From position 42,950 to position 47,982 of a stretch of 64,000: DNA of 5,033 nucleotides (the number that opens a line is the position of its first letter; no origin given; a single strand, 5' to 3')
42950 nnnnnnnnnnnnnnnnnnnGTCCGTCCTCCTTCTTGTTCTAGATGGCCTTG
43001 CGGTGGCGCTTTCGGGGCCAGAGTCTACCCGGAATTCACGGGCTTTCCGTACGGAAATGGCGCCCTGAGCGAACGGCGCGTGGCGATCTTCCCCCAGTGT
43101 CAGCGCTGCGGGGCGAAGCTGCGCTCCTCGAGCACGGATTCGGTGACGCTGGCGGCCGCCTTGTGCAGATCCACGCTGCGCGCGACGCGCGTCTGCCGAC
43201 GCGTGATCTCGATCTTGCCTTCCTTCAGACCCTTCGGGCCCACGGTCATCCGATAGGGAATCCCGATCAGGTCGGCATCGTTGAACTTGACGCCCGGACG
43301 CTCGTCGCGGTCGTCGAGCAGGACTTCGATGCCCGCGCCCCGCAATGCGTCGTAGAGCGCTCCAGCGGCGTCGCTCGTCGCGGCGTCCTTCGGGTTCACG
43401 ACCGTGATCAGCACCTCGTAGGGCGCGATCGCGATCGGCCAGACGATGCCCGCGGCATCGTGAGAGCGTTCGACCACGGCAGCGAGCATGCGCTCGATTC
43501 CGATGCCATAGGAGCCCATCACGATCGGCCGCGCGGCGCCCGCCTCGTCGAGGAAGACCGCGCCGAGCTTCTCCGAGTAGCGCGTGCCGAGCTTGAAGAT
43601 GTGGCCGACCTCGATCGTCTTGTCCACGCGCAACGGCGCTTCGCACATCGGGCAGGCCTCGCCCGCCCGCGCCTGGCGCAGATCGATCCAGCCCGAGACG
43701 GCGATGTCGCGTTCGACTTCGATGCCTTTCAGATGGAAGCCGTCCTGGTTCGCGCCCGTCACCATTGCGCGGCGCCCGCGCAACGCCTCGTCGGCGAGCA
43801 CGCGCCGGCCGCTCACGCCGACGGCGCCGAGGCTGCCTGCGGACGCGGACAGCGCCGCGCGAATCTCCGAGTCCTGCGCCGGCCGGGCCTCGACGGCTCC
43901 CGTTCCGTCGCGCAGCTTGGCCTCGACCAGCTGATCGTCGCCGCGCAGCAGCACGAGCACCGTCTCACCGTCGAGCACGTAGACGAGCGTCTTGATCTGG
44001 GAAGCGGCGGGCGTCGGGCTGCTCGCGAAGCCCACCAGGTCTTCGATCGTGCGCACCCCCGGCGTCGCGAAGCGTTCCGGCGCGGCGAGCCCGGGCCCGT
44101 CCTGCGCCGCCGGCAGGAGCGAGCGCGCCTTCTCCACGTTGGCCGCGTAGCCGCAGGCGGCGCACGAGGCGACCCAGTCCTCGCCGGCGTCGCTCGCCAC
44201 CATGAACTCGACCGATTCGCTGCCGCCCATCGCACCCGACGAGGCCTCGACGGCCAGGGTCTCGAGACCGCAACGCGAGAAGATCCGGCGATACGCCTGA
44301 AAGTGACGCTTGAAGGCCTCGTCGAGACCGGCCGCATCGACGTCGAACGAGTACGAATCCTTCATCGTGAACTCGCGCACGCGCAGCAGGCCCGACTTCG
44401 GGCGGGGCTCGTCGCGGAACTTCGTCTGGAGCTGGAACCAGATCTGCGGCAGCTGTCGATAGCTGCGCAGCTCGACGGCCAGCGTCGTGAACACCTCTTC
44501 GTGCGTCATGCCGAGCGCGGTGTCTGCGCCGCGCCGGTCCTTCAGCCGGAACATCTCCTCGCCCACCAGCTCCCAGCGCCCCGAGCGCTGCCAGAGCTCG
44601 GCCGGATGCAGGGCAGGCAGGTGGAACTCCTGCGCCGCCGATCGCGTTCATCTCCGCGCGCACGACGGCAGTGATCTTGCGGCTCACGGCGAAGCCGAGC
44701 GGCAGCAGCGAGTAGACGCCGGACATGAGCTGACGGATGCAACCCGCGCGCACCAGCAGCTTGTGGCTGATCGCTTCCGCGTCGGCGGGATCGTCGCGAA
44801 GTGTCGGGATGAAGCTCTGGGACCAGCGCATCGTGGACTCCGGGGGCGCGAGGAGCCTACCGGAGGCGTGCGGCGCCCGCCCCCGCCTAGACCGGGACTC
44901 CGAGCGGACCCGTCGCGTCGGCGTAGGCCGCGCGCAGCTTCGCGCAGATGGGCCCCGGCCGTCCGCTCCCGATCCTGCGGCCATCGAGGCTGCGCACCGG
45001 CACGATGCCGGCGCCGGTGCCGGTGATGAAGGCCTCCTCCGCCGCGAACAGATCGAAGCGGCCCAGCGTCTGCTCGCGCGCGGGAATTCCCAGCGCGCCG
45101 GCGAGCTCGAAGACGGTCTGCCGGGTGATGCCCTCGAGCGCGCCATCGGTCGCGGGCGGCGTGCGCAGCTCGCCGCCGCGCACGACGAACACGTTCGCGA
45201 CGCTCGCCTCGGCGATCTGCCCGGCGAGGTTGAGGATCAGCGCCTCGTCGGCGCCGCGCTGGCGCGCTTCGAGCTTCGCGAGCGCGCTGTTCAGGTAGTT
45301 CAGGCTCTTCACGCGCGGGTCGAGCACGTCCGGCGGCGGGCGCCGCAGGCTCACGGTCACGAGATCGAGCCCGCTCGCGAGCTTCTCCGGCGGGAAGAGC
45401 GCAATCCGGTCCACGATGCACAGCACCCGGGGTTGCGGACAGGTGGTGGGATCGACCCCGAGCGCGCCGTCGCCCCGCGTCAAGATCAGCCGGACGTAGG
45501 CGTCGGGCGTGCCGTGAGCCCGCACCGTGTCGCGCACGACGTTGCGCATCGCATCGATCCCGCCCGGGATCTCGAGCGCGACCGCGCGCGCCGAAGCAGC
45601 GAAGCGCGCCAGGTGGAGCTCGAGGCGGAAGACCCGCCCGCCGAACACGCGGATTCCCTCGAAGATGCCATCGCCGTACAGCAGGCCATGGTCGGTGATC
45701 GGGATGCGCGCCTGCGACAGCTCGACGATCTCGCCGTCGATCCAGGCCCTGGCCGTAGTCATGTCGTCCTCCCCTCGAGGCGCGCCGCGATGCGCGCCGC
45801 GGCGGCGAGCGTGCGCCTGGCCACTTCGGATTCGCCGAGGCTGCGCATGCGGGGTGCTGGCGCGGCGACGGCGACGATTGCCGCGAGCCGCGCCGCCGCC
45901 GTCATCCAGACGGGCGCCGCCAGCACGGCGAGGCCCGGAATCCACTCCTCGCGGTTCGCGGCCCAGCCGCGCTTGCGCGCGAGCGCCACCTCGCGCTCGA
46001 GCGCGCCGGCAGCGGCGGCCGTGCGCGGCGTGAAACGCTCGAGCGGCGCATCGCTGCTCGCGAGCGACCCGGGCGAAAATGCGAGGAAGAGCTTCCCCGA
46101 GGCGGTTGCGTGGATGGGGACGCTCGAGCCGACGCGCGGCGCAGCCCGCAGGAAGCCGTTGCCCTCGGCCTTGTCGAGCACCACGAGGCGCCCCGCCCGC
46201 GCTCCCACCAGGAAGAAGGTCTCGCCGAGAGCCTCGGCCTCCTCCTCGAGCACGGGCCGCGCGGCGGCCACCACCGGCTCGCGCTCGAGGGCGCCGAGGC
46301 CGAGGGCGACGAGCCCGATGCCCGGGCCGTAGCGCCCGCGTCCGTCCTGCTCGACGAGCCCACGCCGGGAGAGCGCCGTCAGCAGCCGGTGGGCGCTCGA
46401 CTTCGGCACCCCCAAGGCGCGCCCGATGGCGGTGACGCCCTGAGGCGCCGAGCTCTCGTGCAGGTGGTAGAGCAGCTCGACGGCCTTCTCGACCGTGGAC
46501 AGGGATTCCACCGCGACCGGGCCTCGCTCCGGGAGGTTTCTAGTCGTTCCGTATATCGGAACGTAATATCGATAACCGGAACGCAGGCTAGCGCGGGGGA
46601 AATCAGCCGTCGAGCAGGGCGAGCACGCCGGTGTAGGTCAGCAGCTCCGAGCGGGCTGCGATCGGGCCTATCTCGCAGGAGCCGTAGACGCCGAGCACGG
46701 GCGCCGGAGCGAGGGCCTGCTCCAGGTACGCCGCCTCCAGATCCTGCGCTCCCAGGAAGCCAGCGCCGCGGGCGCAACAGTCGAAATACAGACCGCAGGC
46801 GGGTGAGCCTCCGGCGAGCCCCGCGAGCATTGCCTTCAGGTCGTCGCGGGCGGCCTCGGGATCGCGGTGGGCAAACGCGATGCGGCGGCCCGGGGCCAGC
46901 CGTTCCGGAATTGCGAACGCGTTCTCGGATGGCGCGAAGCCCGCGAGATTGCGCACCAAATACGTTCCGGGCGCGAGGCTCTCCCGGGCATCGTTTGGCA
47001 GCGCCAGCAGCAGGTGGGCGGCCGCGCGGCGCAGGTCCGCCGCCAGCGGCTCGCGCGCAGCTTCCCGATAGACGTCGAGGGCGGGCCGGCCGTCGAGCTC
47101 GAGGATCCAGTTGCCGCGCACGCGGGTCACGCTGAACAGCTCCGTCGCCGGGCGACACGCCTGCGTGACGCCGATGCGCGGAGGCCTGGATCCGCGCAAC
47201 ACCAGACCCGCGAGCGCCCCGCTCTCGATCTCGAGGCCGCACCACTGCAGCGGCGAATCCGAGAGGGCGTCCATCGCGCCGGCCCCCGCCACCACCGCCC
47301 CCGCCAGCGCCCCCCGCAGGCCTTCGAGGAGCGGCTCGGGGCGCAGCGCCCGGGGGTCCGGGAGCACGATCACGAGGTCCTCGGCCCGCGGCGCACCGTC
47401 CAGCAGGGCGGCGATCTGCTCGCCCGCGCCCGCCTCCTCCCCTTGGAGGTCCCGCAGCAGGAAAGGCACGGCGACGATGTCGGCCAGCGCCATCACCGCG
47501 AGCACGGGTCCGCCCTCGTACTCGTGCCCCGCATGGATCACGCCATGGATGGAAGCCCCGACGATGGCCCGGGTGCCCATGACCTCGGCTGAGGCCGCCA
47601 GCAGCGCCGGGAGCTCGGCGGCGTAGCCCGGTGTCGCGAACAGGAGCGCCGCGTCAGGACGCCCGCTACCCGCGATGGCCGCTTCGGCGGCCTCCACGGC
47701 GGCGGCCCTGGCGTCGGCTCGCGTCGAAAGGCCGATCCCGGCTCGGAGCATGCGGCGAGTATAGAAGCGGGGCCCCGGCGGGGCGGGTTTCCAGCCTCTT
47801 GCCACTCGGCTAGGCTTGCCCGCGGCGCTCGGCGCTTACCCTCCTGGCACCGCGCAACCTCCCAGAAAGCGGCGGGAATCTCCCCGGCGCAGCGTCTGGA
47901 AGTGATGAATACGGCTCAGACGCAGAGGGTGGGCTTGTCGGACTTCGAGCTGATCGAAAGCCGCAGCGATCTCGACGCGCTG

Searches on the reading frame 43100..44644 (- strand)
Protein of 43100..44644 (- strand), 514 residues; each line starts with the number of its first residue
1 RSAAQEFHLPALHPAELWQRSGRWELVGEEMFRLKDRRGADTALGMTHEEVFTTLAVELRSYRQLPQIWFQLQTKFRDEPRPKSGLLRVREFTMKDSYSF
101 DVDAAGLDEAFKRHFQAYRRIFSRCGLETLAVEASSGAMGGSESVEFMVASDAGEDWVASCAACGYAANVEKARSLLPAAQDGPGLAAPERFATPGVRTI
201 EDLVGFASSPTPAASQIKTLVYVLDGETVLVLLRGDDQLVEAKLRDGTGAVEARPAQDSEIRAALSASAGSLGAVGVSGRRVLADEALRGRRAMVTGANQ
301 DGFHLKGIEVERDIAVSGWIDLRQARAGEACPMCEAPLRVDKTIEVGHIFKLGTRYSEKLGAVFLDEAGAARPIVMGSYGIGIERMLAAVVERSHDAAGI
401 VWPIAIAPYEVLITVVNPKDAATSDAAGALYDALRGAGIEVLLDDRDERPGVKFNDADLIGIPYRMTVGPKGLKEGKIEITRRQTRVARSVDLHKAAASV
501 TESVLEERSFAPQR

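Call 84: search_protein_families(library=pfam, proteins=[window:43100-44644:-], max_evalue=0.001)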
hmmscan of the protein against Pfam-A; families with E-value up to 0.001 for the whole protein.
window:43100-44644:- (514 aa): 3 families
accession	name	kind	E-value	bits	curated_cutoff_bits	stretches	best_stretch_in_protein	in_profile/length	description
PF00587.30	tRNA-synt_2b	-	5.6e-32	111.7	29.3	1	32-393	1-178/179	tRNA synthetase class II core domain (G, H, P, S and T)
PF03129.25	HGTP_anticodon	-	3e-20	72.6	21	1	411-500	2-91/94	Anticodon binding domain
PF04073.20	tRNA_edit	-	2.8e-16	60.2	25.5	1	194-307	1-115/123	Aminoacyl-tRNA editing domain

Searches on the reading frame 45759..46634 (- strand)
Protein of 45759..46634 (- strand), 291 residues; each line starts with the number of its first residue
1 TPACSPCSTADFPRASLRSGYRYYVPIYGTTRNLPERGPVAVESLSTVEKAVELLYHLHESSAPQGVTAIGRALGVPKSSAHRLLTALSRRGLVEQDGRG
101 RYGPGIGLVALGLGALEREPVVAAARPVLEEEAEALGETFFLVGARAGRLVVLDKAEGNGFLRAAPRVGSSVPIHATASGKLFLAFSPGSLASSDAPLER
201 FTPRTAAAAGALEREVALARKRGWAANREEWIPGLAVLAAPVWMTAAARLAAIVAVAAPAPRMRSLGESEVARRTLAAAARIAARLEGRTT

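Call 84: search_protein_families(library=pfam, proteins=[window:45759-46634:-], max_evalue=0.001)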
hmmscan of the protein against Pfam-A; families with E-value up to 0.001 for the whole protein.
window:45759-46634:- (291 aa): 6 families
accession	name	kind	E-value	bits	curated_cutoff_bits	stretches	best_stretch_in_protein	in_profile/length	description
PF01614.24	IclR_C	-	3.3e-24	85.8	24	1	115-282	3-172/174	Bacterial transcriptional regulator IclR C-terminal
PF09339.16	HTH_IclR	-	4.8e-14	52.3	22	1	47-98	1-52/52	IclR helix-turn-helix domain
PF12802.13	MarR_2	-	1.3e-05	25.6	27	1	54-96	10-52/61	MarR family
PF25213.1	HVO_A0261_N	-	6e-05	23.3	35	1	42-102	4-61/86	HVO_A0261 N-terminal domain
PF01325.25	Fe_dep_repress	-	6.6e-05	23.5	26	1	47-97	5-55/60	Iron dependent repressor, N-terminal DNA binding domain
PF01978.25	TrmB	-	0.00035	20.8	25.6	0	63-97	21-55/68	Sugar-specific transcriptional regulator TrmB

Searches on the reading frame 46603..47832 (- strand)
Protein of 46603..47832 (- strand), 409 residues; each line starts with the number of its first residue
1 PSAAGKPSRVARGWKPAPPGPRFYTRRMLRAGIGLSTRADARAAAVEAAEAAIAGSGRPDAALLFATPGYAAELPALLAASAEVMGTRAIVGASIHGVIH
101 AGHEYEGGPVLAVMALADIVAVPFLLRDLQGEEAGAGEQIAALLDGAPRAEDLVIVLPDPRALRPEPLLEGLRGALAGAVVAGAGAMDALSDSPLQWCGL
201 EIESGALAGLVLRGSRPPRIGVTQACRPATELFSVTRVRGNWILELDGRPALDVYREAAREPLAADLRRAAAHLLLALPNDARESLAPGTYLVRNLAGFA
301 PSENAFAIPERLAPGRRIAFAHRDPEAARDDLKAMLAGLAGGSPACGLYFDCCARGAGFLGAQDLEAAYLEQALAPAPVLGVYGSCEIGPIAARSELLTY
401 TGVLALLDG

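Call 84: search_protein_families(library=pfam, proteins=[window:46603-47832:-], max_evalue=0.001)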
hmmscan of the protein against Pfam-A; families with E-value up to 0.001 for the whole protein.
window:46603-47832:- (409 aa): 2 families
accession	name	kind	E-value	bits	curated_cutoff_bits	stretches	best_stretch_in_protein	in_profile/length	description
PF08495.15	FIST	-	1.6e-26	93.8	23.2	1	61-249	2-189/189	FIST N domain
PF10442.14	FIST_C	-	6.4e-17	62.4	28.5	1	251-390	1-131/131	FIST C domain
